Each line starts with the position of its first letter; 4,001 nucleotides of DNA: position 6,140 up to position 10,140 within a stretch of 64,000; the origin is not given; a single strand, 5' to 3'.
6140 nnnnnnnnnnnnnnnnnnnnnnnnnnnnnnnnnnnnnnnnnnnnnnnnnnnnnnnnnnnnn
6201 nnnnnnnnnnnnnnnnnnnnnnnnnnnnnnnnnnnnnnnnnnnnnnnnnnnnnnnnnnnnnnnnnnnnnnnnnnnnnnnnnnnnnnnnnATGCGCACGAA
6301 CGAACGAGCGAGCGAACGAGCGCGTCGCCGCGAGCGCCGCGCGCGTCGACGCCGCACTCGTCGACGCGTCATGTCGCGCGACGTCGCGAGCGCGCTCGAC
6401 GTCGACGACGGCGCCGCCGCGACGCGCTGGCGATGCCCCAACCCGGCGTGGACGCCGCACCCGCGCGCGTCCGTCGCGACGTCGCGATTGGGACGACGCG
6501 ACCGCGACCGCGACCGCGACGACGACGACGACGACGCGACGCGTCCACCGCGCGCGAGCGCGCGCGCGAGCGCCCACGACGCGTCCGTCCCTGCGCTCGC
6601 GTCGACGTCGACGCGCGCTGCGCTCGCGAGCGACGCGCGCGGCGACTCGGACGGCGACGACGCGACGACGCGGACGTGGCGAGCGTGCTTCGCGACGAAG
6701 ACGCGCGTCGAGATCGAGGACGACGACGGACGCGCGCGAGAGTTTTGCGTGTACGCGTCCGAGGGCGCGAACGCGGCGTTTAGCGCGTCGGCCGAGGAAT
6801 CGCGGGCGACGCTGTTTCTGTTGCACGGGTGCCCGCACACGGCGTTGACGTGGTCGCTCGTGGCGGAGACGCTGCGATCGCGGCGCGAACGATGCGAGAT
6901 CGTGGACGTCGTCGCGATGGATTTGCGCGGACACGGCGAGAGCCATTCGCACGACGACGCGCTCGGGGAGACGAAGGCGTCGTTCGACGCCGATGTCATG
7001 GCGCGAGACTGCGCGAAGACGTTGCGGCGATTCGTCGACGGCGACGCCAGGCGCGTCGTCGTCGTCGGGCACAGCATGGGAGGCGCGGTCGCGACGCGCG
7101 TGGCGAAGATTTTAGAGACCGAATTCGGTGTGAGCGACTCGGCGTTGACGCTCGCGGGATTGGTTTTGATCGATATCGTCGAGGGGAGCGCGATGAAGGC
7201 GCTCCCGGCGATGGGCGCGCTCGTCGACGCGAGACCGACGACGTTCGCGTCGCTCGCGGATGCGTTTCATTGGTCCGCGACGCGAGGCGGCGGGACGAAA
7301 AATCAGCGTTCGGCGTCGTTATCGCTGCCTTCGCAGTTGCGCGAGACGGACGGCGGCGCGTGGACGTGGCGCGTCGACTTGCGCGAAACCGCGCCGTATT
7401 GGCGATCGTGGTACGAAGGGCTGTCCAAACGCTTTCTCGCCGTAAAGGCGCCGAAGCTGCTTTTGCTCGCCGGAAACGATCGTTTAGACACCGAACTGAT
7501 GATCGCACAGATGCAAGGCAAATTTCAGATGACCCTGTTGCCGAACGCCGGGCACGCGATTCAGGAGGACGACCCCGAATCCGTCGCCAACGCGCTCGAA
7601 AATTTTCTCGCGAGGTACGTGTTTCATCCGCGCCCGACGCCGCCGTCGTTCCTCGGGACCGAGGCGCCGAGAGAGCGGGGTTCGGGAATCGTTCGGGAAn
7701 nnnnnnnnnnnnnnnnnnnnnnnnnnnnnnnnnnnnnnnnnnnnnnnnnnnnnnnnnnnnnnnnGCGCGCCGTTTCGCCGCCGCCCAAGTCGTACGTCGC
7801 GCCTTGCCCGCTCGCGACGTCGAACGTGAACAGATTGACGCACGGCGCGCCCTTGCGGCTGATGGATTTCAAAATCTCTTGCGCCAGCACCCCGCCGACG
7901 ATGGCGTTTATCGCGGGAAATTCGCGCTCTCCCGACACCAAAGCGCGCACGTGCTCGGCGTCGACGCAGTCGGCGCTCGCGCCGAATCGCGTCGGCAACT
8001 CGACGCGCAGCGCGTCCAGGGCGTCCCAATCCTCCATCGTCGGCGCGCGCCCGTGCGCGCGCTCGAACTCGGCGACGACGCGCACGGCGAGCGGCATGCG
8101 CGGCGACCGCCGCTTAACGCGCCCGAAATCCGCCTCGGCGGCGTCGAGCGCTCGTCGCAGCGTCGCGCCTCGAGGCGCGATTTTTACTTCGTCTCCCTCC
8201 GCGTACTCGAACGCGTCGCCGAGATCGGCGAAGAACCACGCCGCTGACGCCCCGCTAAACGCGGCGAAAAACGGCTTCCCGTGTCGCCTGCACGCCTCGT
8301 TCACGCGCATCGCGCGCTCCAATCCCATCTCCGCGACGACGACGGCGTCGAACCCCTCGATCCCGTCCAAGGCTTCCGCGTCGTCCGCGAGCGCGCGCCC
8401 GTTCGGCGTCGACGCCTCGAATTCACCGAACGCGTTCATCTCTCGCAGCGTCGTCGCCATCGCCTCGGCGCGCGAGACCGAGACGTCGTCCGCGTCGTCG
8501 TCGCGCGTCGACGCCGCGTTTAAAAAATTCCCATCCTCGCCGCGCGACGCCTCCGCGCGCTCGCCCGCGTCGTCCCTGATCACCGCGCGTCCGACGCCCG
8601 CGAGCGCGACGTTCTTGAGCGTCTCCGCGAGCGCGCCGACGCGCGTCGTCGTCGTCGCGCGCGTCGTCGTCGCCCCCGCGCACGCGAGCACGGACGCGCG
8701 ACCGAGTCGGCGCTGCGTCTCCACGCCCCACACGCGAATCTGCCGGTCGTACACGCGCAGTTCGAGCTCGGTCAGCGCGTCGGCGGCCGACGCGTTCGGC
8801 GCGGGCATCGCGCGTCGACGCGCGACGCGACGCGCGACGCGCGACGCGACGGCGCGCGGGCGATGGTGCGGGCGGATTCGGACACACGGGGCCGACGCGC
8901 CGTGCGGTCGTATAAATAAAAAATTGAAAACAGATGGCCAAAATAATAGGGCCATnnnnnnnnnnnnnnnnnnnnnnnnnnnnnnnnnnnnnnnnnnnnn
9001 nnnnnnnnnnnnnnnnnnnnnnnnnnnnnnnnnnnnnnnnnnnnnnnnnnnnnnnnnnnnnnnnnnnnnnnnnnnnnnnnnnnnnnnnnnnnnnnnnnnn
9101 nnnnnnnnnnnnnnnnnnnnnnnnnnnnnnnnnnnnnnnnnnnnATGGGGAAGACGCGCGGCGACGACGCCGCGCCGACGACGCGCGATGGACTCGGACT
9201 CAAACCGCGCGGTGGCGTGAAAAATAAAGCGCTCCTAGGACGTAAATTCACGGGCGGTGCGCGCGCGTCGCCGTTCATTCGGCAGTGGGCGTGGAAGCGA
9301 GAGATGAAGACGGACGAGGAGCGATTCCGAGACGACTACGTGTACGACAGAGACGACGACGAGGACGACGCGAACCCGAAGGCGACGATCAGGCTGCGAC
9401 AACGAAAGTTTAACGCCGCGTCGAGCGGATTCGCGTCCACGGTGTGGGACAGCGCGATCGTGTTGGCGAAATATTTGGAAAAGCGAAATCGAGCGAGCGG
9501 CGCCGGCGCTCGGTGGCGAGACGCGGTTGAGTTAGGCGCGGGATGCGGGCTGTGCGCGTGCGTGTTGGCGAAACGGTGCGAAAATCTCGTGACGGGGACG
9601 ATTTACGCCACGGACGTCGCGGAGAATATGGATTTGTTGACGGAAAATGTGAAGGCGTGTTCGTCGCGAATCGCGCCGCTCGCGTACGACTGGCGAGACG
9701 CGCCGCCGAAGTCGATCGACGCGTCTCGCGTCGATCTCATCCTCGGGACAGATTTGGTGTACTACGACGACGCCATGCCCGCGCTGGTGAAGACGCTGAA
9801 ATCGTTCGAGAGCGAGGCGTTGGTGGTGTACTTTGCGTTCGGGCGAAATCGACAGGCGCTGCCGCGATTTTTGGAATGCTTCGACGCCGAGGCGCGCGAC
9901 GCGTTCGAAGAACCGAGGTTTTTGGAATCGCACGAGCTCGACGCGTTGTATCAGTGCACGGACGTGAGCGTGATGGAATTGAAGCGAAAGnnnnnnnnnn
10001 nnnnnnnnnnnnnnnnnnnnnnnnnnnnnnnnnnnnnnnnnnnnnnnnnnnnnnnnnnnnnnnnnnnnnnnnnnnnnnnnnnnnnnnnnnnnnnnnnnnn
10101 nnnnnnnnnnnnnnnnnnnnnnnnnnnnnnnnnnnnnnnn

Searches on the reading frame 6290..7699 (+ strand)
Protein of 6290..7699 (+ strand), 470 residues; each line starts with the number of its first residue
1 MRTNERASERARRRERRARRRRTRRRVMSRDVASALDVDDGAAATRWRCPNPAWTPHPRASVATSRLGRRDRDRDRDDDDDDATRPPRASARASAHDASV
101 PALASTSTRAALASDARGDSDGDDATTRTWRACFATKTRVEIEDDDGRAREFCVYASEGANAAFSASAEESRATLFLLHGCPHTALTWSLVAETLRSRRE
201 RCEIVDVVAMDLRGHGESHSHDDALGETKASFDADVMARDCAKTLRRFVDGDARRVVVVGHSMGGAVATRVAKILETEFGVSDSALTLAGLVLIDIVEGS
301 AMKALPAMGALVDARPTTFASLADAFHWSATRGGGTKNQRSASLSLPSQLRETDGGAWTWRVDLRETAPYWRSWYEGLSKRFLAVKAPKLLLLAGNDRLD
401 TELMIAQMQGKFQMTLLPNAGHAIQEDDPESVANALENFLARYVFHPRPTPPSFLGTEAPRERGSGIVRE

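Call 85: search_protein_families(library=pfam, proteins=[window:6290-7699:+], max_evalue=0.00001)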
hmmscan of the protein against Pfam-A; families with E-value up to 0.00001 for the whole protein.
window:6290-7699:+ (470 aa): 3 families
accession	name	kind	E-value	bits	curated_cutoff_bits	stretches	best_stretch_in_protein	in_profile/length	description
PF12697.13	Abhydrolase_6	-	2.4e-30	107.3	26.3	1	175-435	1-217/217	Alpha/beta hydrolase family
PF00561.26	Abhydrolase_1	-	1.9e-14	54.4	25.8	1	174-429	2-245/245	alpha/beta hydrolase fold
PF12146.15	Hydrolase_4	-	1.3e-11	44.7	27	1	170-272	2-94/239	Serine aminopeptidase, S33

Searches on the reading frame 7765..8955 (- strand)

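Call 85: search_protein_families(library=pfam, proteins=[window:7765-8955:-], max_evalue=0.00001)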
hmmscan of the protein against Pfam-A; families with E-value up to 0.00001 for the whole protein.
window:7765-8955:- (397 aa): 1 family
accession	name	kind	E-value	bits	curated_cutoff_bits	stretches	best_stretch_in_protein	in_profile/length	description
PF00899.27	ThiF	-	1.7e-09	37.7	28.1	1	156-384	69-223/238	ThiF family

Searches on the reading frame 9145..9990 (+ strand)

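Call 68: search_protein_families(library=pfam, proteins=[window:9145-9990:+], max_evalue=0.00001)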
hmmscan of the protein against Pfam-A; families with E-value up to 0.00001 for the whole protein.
window:9145-9990:+ (282 aa): 1 family
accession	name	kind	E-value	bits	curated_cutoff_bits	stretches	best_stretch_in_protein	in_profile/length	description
PF10294.15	Methyltransf_16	-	9.2e-28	97.6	21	1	92-245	13-170/174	Lysine methyltransferase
